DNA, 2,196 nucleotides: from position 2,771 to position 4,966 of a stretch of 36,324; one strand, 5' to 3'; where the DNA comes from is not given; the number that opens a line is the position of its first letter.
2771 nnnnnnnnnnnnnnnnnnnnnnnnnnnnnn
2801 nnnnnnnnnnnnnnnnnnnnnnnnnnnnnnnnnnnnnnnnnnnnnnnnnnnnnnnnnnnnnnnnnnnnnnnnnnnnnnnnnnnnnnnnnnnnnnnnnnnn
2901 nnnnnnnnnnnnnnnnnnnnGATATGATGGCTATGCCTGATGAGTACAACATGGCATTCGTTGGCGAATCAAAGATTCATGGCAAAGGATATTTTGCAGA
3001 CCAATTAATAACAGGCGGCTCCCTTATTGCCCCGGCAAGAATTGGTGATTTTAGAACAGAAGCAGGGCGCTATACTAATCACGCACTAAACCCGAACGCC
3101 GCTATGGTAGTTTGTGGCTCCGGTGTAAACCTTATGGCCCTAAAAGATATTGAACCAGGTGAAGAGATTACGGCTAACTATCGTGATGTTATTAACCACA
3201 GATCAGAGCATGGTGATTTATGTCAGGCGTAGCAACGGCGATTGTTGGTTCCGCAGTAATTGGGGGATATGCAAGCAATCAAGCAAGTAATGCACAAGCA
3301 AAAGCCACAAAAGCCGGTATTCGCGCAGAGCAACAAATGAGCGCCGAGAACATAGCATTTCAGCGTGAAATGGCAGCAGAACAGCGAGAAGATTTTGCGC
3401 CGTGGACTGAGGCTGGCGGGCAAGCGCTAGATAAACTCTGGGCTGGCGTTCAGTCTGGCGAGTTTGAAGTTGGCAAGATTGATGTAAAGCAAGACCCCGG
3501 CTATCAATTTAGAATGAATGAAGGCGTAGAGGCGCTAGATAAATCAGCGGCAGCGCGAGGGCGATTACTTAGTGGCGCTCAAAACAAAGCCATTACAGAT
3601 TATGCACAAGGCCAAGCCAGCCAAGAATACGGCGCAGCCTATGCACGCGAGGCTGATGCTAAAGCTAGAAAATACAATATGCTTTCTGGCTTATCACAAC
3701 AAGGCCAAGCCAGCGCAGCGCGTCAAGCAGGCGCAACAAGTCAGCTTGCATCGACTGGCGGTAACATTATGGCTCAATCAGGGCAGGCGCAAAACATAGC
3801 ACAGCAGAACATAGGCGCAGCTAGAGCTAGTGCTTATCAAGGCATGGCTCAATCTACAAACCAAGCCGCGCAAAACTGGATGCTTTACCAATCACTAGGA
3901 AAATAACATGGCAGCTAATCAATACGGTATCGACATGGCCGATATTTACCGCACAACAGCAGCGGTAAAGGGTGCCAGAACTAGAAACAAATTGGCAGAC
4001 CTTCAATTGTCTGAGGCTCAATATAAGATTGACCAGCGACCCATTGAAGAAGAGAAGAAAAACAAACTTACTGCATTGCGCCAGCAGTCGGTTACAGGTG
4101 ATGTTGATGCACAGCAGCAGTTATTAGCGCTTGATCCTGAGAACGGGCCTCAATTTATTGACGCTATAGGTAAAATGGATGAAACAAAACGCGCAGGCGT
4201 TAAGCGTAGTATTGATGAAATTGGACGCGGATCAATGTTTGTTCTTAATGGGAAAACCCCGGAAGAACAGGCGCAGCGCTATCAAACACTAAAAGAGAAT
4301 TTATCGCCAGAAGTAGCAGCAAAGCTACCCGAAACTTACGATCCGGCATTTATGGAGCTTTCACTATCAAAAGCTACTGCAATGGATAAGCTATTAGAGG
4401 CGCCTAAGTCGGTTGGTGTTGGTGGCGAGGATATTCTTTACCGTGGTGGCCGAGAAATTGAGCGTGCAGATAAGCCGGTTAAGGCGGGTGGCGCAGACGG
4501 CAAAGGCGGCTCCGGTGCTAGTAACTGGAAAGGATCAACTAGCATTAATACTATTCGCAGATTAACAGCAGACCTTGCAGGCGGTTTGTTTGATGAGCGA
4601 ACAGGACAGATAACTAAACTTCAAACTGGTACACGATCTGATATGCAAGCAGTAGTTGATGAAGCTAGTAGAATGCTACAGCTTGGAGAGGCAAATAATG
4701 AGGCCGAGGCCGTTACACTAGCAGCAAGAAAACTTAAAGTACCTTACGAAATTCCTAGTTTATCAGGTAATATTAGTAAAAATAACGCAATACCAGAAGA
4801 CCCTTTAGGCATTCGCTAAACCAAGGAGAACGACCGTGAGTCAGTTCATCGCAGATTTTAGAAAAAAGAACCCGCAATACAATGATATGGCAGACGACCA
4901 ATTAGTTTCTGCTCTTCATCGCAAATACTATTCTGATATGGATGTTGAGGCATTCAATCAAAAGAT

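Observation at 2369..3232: Cupin+SET-domain protein encoded among the tail and ejection genes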

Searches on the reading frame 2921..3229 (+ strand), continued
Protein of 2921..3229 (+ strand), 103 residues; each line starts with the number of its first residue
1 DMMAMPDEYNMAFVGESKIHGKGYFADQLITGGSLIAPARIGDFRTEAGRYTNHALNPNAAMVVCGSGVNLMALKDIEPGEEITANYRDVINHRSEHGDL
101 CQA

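Call 97: find_encoding_contigs(protein=P0400, flank=6000, max_places=3)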
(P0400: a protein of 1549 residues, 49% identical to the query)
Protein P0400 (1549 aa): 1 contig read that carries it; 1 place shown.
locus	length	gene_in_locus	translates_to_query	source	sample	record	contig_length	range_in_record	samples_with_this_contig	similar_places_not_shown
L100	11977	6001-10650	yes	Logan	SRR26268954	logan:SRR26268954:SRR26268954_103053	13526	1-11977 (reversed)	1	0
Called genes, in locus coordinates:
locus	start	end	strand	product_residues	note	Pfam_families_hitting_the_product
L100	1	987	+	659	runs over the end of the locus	-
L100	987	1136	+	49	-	-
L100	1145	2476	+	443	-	-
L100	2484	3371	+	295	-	-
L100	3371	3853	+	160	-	-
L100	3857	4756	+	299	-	-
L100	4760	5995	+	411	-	-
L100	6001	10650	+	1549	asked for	PF00856:SET (weak)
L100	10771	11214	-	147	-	-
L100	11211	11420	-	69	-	-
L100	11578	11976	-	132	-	?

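Call 98: find_encoding_contigs(protein=P0268, flank=5000, max_places=2)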
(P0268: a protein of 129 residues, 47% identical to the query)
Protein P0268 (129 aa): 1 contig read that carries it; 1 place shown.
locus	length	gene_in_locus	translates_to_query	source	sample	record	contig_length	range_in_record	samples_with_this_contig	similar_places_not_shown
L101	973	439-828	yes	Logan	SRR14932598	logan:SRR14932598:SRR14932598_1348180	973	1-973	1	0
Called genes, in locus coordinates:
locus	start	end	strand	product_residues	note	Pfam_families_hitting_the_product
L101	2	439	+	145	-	?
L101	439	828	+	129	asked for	PF00856:SET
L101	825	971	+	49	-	?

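Call 99: find_encoding_contigs(protein=P0283, flank=5000, max_places=2)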
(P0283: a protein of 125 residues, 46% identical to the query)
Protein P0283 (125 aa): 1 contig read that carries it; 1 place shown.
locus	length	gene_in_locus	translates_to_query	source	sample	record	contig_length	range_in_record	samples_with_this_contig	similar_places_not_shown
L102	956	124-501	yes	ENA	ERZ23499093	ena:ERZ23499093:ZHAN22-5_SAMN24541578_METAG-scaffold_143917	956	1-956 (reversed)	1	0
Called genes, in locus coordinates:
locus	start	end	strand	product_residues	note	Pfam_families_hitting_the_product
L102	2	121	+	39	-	?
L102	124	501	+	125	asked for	PF00856:SET (weak)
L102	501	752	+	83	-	-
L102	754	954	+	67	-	?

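Call 100: find_encoding_contigs(protein=P0292, flank=5000, max_places=2)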
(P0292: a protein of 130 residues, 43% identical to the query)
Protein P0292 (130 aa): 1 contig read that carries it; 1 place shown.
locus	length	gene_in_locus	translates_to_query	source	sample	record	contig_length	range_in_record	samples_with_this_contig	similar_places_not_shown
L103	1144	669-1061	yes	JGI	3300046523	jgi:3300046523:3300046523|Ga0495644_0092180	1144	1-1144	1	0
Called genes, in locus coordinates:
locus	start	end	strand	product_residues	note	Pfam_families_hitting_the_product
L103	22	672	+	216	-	PF01555:N6_N4_Mtase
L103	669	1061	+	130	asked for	PF00856:SET (weak)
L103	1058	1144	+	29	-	?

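Call 101: find_encoding_contigs(protein=P0312, flank=5000, max_places=2)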
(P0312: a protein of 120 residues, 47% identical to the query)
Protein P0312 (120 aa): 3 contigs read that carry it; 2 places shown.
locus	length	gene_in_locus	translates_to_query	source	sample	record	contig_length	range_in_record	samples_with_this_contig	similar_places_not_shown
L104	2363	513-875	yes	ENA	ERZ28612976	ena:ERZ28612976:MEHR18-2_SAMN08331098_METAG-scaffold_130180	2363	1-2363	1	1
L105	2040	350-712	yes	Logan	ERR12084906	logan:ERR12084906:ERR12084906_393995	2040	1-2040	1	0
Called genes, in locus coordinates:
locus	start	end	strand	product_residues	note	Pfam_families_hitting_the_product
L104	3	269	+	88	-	?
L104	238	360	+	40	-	-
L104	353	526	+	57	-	-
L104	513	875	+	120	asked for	PF00856:SET (weak)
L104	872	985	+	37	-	-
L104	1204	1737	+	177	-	-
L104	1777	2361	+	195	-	?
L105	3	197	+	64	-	?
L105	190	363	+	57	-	-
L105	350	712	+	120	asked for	PF00856:SET (weak)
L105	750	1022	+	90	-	-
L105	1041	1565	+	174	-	-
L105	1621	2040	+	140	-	?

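Call 103: search_protein_families(library=phrogs, proteins=[L094:3024-5369:+, L094:5518-5916:+, L094:6897-7751:+, L094:7756-9516:+, L094:9516-12899:+, L100:1145-2473:+, L100:2484-3368:+, L100:3857-4753:+, L100:4760-5992:+, L100:3371-3850:+], max_evalue=0.001)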
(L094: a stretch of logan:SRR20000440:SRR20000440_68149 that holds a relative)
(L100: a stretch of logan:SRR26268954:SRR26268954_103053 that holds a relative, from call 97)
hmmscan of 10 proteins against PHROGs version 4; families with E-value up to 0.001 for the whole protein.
L094:3024-5369:+ (782 aa): 21 families
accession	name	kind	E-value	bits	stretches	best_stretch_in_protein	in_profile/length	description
phrog_5073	-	tail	5.6e-30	105.8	1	62-247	109-292/519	tail fiber protein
phrog_29268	-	unknown function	3.4e-17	62.8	1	63-251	265-441/653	-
phrog_8745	-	tail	2.8e-14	52.4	2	62-164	1407-1479/1803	tail fiber protein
phrog_6320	-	tail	9.1e-14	52.2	2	62-105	98-210/745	tail fiber protein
phrog_1806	-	tail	2.4e-10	41.2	1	61-164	135-227/276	collagen like minor tail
phrog_3420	-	unknown function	8.9e-10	37.7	2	61-165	233-335/929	-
phrog_10972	-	tail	5.5e-09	36.9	1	193-247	142-191/343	tail fiber protein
phrog_366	-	tail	7.5e-09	36.5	2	215-246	332-363/474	tail fiber protein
phrog_18350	-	tail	4e-08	34.2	1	61-198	101-230/253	tail fiber protein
phrog_28263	-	tail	3.1e-07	29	1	47-259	642-858/1400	tail fiber protein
phrog_819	-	tail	5e-07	29.3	1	62-439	544-900/1024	tail protein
phrog_38806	-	unknown function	6.4e-07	30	1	213-257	121-165/285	-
phrog_22681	-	DNA, RNA and nucleotide metabolism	1.2e-06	29.5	0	55-104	95-144/157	DNA polymerase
phrog_3904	-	tail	3e-06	26.8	1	62-243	671-889/1086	tail fiber protein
phrog_38766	-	head and packaging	3.5e-05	23.5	0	215-250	111-146/478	virion structural protein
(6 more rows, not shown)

L094:5518-5916:+ (133 aa): 0 families

L094:6897-7751:+ (285 aa): 1 family
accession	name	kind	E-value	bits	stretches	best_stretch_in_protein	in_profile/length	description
phrog_16266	-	unknown function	5.3e-07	30.1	1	62-139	116-192/305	-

L094:7756-9516:+ (587 aa): 0 families

L094:9516-12899:+ (1128 aa): 0 families

L100:1145-2473:+ (443 aa): 1 family
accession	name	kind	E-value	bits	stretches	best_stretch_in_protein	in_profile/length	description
phrog_11393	-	tail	3.1e-11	43.7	1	328-442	424-536/538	tail fiber protein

L100:2484-3368:+ (295 aa): 1 family
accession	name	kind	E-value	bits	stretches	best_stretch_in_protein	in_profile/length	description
phrog_15750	-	unknown function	4.9e-05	24.5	1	176-237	58-114/168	-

L100:3857-4753:+ (299 aa): 0 families

L100:4760-5992:+ (411 aa): 0 families

L100:3371-3850:+ (160 aa): 3 families
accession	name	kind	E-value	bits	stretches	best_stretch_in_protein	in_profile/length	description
phrog_12032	-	tail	9.5e-28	97.6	1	15-137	11-136/160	short tail fiber protein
phrog_34170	-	unknown function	8.8e-26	92.1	1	21-147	15-143/296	-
phrog_24280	-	tail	3e-23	83.2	1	23-138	29-145/169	tail fiber adhesin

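Call 112: search_protein_families(library=pfam, proteins=[L091:187-1125:+, L091:1125-3884:+, L091:4032-4391:+, L091:4956-5306:+, L091:5397-5783:+, L091:6259-6711:+, L093:560-2701:-, L093:2733-4319:-, L093:4434-4952:-, L093:5351-6043:-], max_evalue=0.001)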
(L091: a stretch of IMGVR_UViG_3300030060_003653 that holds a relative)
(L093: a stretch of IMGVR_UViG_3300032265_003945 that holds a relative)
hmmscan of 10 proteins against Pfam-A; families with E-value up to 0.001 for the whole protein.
L091:187-1125:+ (313 aa): 0 families

L091:1125-3884:+ (920 aa): 0 families

L091:4032-4391:+ (120 aa): 0 families

L091:4956-5306:+ (117 aa): 1 family
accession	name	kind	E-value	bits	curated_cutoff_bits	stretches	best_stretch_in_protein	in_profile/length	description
PF00856.33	SET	-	1.6e-09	38.6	22.4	1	75-112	63-104/105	SET domain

L091:5397-5783:+ (129 aa): 0 families

L091:6259-6711:+ (151 aa): 2 families
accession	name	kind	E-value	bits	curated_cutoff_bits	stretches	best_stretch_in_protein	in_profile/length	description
PF08291.16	Peptidase_M15_3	-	1.8e-18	67.1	23.2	1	6-112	1-99/108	Peptidase M15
PF05951.18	Peptidase_M15_2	-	0.0001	22.5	27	1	51-97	69-120/153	Bacterial protein of unknown function (DUF882)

L093:560-2701:- (713 aa): 1 family
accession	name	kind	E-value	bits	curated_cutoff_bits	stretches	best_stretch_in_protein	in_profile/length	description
PF01391.23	Collagen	-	0.00011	22.3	27.2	0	554-589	16-52/60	Collagen triple helix repeat (20 copies)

L093:2733-4319:- (528 aa): 0 families

L093:4434-4952:- (172 aa): 0 families

L093:5351-6043:- (230 aa): 1 family
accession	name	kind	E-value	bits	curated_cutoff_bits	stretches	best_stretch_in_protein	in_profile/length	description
PF00226.36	DnaJ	-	5.6e-11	42.8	27.8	1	24-73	4-55/63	DnaJ domain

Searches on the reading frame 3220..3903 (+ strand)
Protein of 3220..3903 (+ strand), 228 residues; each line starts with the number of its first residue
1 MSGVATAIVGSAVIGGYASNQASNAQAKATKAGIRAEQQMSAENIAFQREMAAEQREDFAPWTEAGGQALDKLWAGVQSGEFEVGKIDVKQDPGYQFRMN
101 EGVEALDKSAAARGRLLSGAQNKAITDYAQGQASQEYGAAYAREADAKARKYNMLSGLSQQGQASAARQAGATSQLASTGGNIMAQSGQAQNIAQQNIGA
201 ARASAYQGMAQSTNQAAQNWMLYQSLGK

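Call 3: search_protein_families(library=pfam, proteins=[window:3220-3903:+], max_evalue=1)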
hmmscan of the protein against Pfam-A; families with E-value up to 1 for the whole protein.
window:3220-3903:+ (228 aa): 0 families

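Call 4: search_protein_families(library=phrogs, proteins=[window:3220-3903:+], max_evalue=0.01)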
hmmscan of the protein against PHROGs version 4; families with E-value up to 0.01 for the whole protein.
window:3220-3903:+ (228 aa): 1 family
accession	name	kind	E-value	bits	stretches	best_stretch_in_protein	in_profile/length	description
phrog_598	-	DNA, RNA and nucleotide metabolism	1.7e-40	140.2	1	6-224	3-208/240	DNA ejection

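Call 106: search_protein_families(library=ncbifam, proteins=[window:3220-3903:+], max_evalue=0.01)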
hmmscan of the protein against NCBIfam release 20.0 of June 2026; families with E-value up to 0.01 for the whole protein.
window:3220-3903:+ (228 aa): 0 families

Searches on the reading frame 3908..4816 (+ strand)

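Call 3: search_protein_families(library=pfam, proteins=[window:3908-4816:+], max_evalue=1)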
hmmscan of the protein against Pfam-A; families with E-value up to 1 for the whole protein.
window:3908-4816:+ (303 aa): 0 families

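Call 4: search_protein_families(library=phrogs, proteins=[window:3908-4816:+], max_evalue=0.01)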
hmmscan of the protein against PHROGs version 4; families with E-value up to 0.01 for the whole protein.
window:3908-4816:+ (303 aa): 1 family
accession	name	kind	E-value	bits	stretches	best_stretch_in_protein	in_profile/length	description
phrog_36852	-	unknown function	4.5e-77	260.5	1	1-293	1-298/305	-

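Call 106: search_protein_families(library=ncbifam, proteins=[window:3908-4816:+], max_evalue=0.01)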
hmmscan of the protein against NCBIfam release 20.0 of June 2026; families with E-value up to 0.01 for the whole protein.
window:3908-4816:+ (303 aa): 0 families
